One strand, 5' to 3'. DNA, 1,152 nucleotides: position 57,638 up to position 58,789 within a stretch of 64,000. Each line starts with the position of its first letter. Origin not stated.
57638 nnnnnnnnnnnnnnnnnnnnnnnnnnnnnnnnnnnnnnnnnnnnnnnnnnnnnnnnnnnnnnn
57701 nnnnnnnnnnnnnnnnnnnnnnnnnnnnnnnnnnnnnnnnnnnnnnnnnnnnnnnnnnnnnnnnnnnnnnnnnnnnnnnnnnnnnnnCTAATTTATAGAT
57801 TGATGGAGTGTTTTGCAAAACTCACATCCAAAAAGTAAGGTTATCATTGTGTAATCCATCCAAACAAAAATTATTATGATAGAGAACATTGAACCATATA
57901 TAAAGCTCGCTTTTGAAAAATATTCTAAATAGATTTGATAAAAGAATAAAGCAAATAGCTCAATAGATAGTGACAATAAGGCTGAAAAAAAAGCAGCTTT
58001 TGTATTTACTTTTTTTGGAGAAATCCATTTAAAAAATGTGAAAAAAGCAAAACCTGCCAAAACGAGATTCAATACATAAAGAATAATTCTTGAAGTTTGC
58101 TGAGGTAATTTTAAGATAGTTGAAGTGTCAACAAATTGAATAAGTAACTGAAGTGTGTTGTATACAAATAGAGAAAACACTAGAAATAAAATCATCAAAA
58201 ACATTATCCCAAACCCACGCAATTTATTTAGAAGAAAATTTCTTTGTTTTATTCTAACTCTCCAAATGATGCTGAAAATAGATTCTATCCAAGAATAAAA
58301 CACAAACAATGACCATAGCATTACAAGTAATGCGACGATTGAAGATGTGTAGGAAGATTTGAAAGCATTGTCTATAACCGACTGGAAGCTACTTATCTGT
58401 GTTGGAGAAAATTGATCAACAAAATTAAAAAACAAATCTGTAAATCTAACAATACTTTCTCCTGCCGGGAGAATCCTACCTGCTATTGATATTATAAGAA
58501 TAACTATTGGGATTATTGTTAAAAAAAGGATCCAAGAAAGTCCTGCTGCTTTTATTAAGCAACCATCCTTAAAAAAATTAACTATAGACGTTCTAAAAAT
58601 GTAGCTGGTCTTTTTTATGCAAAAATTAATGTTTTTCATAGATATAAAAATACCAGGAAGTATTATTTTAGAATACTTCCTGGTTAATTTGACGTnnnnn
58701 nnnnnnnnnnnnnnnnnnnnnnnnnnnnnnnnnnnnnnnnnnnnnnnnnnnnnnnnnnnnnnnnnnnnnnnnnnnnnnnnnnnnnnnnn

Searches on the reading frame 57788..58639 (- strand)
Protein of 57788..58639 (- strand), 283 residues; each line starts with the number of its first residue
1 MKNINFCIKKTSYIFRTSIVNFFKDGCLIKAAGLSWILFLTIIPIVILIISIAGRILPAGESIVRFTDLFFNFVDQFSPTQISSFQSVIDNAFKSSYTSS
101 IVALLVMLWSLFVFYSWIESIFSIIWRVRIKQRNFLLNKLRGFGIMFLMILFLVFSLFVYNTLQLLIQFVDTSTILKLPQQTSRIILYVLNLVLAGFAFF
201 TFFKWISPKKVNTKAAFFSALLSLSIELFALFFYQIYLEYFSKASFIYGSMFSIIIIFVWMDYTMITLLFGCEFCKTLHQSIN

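Call 73: search_protein_families(library=pfam, proteins=[window:57788-58639:-], max_evalue=0.00001)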
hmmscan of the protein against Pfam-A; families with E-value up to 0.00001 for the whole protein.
window:57788-58639:- (283 aa): 1 family
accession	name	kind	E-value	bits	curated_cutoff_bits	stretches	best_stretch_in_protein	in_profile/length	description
PF03631.20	Virul_fac_BrkB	-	1.7e-31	110.2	33.7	1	25-280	3-257/259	Virulence factor BrkB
